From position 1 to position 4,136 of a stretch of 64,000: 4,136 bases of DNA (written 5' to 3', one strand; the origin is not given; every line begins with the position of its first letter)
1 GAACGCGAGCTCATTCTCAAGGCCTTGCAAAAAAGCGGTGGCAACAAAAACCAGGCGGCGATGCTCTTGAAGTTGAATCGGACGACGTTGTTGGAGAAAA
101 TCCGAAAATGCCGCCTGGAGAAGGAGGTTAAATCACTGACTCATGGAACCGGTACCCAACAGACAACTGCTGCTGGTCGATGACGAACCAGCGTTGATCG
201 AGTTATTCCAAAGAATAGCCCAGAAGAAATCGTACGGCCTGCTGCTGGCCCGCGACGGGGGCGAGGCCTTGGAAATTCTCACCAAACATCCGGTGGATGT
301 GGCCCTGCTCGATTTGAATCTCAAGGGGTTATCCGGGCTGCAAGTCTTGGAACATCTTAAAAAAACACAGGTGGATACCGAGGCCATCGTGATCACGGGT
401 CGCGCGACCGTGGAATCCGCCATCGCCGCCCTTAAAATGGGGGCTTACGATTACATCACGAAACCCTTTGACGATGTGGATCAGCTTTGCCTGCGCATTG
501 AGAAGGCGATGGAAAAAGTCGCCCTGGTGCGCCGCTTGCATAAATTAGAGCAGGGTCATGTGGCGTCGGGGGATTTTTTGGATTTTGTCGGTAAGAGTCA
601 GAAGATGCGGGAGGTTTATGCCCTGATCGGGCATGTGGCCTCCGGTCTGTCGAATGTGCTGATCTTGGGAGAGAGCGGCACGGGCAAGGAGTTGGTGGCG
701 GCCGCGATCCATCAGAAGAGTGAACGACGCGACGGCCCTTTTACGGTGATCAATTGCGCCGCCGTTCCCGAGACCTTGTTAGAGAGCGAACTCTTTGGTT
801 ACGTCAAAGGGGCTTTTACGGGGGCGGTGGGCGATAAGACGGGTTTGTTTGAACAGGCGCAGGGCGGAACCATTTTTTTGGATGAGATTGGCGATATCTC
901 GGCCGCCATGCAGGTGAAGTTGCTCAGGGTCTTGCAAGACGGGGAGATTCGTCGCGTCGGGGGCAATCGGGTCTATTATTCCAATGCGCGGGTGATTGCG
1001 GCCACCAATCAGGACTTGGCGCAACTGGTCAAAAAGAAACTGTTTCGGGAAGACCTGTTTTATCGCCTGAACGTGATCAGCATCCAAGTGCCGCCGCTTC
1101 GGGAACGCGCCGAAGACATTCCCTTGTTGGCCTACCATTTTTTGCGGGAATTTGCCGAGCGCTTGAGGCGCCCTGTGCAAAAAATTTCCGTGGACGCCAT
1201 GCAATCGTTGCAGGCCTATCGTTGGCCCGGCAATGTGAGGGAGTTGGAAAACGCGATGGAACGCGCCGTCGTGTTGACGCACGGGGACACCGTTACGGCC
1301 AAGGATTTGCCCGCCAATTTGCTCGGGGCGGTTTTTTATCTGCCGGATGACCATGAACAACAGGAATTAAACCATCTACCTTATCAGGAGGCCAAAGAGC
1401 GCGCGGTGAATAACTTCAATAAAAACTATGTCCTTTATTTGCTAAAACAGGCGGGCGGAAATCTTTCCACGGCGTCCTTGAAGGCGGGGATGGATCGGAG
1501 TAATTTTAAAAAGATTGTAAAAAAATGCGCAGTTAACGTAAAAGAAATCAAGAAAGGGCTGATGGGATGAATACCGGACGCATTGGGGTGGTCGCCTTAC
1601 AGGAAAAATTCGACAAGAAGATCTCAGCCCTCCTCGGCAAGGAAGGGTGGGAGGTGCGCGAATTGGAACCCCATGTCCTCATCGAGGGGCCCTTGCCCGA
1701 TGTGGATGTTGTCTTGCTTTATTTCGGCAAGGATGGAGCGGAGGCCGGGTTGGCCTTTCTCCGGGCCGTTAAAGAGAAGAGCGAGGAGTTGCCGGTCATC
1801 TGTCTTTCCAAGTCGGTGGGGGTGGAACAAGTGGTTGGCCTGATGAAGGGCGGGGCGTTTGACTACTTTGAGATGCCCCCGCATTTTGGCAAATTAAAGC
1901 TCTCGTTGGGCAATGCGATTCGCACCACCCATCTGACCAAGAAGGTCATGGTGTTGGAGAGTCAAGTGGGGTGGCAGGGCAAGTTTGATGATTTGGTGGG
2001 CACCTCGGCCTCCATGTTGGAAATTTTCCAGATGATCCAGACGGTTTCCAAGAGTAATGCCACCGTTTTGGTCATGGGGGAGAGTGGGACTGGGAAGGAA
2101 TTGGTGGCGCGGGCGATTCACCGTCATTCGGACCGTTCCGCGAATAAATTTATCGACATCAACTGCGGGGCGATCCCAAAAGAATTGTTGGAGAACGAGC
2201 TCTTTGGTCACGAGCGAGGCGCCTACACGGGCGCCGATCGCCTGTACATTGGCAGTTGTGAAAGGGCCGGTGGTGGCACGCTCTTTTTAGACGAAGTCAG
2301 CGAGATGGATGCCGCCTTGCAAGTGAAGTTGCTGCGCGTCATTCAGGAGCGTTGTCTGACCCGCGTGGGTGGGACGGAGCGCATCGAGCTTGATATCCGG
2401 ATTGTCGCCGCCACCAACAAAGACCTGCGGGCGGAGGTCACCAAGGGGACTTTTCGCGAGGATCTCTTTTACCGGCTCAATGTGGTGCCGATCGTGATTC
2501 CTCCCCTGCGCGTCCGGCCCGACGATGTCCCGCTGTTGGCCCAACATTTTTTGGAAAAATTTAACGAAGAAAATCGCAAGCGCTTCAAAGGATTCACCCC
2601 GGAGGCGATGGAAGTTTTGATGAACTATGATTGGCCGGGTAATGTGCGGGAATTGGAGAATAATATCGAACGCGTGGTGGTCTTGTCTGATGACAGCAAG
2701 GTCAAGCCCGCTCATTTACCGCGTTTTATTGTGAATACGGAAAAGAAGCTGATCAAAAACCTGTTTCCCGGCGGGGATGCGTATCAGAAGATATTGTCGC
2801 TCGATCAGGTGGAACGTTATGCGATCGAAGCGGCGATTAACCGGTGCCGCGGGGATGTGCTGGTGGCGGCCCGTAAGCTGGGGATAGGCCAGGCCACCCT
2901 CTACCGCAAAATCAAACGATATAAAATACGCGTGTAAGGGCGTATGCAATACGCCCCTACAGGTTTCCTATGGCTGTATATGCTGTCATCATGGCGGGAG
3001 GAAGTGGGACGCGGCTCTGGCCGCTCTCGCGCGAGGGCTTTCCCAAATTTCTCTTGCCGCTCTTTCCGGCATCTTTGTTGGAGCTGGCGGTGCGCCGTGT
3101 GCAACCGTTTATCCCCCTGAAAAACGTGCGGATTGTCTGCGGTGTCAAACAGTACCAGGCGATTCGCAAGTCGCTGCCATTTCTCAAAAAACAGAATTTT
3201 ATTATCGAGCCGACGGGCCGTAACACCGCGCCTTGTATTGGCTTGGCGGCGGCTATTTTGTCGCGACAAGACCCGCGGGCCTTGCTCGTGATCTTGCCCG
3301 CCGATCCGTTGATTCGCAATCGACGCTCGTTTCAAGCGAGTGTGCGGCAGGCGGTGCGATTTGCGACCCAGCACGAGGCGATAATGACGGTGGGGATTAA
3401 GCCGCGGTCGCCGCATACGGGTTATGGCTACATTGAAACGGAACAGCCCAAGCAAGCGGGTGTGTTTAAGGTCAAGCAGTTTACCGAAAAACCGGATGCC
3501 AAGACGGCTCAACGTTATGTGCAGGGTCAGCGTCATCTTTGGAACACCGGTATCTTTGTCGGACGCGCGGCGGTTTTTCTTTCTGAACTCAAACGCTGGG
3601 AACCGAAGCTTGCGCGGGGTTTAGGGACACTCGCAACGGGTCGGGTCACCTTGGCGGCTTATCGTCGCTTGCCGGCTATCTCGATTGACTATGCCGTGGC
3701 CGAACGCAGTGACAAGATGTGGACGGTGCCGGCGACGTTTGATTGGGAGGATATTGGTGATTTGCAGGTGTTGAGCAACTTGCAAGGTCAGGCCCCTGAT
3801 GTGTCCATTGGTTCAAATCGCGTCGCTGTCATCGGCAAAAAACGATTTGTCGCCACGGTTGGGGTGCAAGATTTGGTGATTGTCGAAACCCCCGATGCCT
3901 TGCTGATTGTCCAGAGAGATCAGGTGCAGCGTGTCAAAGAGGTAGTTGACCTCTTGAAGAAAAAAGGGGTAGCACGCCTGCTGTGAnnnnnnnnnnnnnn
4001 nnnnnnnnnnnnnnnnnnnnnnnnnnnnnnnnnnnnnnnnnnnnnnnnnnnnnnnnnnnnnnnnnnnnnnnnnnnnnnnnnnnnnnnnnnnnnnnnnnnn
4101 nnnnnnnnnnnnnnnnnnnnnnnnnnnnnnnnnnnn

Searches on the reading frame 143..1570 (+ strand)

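Call 19: search_protein_families(library=pfam, proteins=[window:143-1570:+], max_evalue=0.00001)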
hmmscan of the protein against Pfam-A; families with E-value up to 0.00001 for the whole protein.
window:143-1570:+ (475 aa): 8 families
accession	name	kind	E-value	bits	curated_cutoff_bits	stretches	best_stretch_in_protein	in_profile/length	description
PF00158.32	Sigma54_activat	-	5.2e-70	234.9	20.2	1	149-315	2-168/168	Sigma-54 interaction domain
PF25601.1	AAA_lid_14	-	9.9e-30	102.7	27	1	320-394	1-75/87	AAA+ ATPase lid domain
PF00072.30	Response_reg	-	2.7e-25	89.2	30.2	1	10-117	2-108/111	Response regulator receiver domain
PF14532.12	Sigma54_activ_2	-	4.3e-24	85.7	25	1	149-319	1-138/138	Sigma-54 interaction domain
PF07724.20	AAA_2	-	8.9e-11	42.5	27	1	170-341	4-163/166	AAA domain (Cdc48 subfamily)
PF07728.20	AAA_5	-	7.7e-08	32.9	22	1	171-290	1-123/139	AAA domain (dynein-related subfamily)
PF01078.27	Mg_chelatase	-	1.3e-06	28.4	20.3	0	231-290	97-158/207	Magnesium chelatase, subunit ChlI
PF13191.12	AAA_16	-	5.6e-06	27.4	32.6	0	148-224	2-85/167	AAA ATPase domain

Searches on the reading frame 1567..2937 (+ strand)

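Call 19: search_protein_families(library=pfam, proteins=[window:1567-2937:+], max_evalue=0.00001)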
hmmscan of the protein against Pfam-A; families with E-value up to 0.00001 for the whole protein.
window:1567-2937:+ (456 aa): 5 families
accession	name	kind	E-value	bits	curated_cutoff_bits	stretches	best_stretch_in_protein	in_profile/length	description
PF00158.32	Sigma54_activat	-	8.7e-69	230.9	20.2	1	143-309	1-167/168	Sigma-54 interaction domain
PF25601.1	AAA_lid_14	-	1.7e-29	101.9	27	1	315-394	1-80/87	AAA+ ATPase lid domain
PF14532.12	Sigma54_activ_2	-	2.1e-22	80.3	25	1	144-314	1-138/138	Sigma-54 interaction domain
PF02954.25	HTH_8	-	1e-11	44.8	22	1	412-452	2-42/42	Bacterial regulatory protein, Fis family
PF07728.20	AAA_5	-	1e-06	29.2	22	1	167-285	2-123/139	AAA domain (dynein-related subfamily)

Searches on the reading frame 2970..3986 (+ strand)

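Call 19: search_protein_families(library=pfam, proteins=[window:2970-3986:+], max_evalue=0.00001)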
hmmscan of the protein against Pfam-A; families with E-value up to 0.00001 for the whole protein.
window:2970-3986:+ (338 aa): 3 families
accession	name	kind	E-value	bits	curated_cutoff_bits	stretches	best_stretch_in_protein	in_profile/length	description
PF00483.29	NTP_transferase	-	9.7e-39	133.8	21.2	1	5-270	2-237/245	Nucleotidyl transferase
PF22640.1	ManC_GMP_beta-helix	-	7e-16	58.3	27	1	278-328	4-54/55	MannoseP isomerase/GMP-like beta-helix domain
PF12804.13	NTP_transf_3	-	8.2e-08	33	27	1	5-112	1-95/160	MobA-like NTP transferase domain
